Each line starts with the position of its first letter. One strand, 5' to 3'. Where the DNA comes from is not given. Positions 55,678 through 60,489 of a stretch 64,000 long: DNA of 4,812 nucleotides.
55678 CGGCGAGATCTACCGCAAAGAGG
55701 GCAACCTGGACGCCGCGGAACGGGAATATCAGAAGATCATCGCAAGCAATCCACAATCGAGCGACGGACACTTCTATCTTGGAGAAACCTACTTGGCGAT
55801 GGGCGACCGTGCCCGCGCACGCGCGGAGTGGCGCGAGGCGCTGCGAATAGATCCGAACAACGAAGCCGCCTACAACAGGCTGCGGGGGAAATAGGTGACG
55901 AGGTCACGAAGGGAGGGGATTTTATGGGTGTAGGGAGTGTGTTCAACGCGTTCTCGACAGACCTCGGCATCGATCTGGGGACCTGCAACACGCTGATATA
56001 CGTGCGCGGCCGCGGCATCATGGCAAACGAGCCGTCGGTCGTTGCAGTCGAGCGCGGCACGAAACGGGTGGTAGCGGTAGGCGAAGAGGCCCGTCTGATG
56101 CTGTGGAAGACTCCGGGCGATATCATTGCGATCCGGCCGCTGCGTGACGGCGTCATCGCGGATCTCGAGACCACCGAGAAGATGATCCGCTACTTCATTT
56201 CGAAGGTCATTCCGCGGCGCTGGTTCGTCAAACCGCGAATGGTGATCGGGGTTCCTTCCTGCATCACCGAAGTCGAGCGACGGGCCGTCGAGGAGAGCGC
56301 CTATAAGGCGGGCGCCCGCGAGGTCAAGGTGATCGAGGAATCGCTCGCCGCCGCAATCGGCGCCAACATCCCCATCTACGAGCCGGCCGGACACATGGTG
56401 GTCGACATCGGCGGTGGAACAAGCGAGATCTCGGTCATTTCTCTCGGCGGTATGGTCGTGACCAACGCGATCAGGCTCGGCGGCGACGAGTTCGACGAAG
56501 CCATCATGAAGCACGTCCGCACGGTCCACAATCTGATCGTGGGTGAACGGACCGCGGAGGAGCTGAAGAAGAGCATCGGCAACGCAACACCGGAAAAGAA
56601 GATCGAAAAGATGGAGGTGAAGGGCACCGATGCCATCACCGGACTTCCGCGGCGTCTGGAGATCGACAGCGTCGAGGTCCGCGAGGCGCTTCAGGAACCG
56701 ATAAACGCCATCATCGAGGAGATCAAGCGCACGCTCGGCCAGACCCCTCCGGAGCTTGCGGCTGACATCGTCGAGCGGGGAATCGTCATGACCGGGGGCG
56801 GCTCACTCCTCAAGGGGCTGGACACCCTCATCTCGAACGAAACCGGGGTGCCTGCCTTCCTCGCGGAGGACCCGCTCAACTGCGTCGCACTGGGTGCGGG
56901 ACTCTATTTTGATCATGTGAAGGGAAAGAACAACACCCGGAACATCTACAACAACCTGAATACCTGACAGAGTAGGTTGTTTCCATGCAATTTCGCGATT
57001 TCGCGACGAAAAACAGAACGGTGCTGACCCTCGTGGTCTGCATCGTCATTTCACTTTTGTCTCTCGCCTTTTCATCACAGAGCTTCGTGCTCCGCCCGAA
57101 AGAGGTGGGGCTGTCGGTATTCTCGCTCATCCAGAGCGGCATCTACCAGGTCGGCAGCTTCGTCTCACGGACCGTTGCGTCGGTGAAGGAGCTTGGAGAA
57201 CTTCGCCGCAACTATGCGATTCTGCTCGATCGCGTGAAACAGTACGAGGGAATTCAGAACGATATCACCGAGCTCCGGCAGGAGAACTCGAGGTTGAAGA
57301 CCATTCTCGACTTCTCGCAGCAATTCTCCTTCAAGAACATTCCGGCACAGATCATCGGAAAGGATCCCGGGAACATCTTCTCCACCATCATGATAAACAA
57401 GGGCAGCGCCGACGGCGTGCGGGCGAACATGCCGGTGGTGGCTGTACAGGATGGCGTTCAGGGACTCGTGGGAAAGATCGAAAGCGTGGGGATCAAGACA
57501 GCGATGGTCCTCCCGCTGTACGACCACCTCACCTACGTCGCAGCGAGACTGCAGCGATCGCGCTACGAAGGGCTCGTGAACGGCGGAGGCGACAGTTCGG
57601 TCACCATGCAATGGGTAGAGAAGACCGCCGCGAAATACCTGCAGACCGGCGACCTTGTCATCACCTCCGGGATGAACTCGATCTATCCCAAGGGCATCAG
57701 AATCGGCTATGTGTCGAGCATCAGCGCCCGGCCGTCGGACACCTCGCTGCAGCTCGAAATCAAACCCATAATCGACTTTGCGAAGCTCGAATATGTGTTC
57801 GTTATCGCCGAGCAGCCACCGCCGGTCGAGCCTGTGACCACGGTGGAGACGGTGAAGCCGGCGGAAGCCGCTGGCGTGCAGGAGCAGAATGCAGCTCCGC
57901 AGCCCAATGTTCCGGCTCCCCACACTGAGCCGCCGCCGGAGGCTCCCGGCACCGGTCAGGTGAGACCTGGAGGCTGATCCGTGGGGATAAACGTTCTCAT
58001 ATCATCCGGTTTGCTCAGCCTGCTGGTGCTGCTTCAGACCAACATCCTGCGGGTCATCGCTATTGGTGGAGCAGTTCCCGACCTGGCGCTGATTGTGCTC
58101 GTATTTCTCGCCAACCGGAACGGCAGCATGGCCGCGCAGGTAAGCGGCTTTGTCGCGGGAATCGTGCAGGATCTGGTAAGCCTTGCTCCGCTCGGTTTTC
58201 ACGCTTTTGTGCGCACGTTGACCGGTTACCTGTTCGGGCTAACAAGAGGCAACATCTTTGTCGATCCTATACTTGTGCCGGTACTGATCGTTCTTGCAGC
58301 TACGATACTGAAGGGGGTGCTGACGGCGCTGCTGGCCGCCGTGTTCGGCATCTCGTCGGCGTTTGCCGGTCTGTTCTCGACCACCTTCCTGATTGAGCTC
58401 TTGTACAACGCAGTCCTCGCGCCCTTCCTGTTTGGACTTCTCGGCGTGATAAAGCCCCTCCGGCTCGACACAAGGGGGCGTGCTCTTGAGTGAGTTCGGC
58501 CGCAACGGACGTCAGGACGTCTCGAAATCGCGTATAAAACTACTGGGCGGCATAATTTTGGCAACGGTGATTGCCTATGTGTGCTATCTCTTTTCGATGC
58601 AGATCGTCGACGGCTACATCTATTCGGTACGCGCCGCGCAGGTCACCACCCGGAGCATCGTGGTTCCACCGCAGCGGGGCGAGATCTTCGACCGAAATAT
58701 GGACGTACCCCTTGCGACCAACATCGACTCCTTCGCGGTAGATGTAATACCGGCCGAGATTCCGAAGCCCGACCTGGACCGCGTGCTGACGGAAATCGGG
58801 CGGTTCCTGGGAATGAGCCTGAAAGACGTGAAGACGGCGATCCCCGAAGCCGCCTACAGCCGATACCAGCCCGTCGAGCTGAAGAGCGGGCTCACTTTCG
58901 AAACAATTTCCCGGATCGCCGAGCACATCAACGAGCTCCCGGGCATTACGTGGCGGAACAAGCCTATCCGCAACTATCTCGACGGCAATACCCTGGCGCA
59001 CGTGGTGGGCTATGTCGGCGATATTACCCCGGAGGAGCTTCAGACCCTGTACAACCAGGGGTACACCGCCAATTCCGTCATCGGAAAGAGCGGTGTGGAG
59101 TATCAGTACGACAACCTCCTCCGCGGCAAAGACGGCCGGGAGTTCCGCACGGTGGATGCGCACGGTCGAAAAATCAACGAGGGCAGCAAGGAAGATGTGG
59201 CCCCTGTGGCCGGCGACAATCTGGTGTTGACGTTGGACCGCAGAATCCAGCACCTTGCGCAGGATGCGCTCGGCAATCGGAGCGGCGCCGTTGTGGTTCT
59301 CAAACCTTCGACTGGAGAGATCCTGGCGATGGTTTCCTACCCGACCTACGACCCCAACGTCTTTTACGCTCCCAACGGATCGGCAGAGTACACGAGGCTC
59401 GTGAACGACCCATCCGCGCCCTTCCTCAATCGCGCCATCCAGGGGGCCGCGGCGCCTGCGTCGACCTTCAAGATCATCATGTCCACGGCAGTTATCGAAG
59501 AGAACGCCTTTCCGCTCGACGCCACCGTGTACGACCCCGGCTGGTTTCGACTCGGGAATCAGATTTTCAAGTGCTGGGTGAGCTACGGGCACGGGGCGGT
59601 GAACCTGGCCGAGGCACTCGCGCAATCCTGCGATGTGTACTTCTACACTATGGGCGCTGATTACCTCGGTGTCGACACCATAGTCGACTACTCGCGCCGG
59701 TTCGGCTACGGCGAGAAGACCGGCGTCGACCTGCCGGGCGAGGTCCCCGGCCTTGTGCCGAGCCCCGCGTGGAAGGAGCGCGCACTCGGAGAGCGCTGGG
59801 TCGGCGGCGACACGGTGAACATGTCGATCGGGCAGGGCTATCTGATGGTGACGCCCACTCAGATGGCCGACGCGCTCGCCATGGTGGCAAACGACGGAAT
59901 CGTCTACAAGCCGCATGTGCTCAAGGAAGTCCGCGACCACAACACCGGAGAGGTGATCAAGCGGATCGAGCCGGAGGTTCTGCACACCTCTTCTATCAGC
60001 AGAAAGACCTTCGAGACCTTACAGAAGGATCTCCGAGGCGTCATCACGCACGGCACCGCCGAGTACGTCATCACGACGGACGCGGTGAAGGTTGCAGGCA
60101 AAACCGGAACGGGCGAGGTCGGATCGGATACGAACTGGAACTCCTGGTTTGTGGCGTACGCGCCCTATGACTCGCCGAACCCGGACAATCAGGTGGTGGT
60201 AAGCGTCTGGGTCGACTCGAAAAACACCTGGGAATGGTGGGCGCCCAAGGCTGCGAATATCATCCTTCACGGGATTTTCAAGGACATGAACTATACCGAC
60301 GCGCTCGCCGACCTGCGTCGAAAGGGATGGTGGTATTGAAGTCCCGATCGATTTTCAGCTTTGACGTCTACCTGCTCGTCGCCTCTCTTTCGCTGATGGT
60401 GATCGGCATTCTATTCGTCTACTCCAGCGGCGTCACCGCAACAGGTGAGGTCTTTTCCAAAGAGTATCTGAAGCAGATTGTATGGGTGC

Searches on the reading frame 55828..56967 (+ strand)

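Call 61: search_protein_families(library=pfam, proteins=[window:55828-56967:+], max_evalue=0.0001)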
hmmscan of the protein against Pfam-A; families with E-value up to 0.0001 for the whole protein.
window:55828-56967:+ (379 aa): 4 families
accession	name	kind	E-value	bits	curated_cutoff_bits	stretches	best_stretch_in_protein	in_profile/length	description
PF06723.19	MreB_Mbl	-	2.1e-143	477.5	27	1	44-365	2-323/327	MreB/Mbl protein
PF00012.26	HSP70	-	3.2e-14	52.5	20.6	1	138-372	136-383/599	Hsp70 protein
PF14450.12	FtsA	-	3.1e-11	44.1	31.8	1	190-347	1-111/127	Cell division protein FtsA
PF00022.25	Actin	-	7.8e-08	31.8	27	0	49-235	10-191/410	Actin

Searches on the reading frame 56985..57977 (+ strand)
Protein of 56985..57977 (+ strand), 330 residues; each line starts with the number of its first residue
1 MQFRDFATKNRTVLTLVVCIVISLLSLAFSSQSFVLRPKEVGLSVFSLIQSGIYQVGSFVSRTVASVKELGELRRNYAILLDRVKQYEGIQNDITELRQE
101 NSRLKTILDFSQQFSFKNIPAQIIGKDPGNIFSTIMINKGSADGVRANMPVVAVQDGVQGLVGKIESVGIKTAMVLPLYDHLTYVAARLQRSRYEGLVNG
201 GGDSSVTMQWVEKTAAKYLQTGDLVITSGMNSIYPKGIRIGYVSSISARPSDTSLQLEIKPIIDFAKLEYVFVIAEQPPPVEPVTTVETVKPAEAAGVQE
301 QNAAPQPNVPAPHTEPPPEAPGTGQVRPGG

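Call 61: search_protein_families(library=pfam, proteins=[window:56985-57977:+], max_evalue=0.0001)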
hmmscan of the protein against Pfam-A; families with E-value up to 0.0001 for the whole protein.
window:56985-57977:+ (330 aa): 1 family
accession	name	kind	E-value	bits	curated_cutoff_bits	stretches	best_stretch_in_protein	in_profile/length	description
PF04085.20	MreC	-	3.5e-40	137.6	28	1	123-274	1-146/147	Rod shape-determining protein MreC, barrel core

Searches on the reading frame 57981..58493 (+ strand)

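Call 61: search_protein_families(library=pfam, proteins=[window:57981-58493:+], max_evalue=0.0001)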
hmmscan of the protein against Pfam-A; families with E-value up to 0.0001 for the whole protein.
window:57981-58493:+ (170 aa): 1 family
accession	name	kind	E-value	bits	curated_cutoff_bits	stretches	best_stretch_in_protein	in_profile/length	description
PF04093.17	MreD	-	2.8e-12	47.5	24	1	13-154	14-155/158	rod shape-determining protein MreD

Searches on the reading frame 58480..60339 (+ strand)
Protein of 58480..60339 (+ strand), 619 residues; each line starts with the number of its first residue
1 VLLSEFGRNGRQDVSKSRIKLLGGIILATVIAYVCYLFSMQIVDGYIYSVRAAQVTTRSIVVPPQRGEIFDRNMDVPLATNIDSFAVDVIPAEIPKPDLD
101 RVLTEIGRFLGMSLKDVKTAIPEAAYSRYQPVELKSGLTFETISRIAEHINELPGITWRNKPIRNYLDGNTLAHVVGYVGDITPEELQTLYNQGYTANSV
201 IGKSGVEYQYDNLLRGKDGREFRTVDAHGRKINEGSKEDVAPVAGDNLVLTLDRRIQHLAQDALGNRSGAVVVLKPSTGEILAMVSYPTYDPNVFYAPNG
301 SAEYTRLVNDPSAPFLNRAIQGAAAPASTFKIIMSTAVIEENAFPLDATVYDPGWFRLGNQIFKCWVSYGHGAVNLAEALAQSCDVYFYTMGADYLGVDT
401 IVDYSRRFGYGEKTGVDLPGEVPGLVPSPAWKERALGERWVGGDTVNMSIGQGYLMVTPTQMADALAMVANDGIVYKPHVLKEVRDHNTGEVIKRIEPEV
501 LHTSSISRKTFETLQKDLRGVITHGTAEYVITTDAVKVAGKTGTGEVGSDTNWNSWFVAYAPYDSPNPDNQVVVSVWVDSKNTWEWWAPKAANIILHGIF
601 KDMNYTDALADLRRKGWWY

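Call 60: search_protein_families(library=pfam, proteins=[window:58480-60339:+], max_evalue=0.00001)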
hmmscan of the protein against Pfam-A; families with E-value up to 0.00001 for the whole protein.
window:58480-60339:+ (619 aa): 2 families
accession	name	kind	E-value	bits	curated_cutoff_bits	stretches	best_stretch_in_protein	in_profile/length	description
PF00905.27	Transpeptidase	-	6.7e-66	223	22.1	1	269-593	1-291/299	Penicillin binding protein transpeptidase domain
PF03717.20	PBP_dimer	-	8.8e-46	157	24.4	1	62-234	2-178/180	Penicillin-binding Protein dimerisation domain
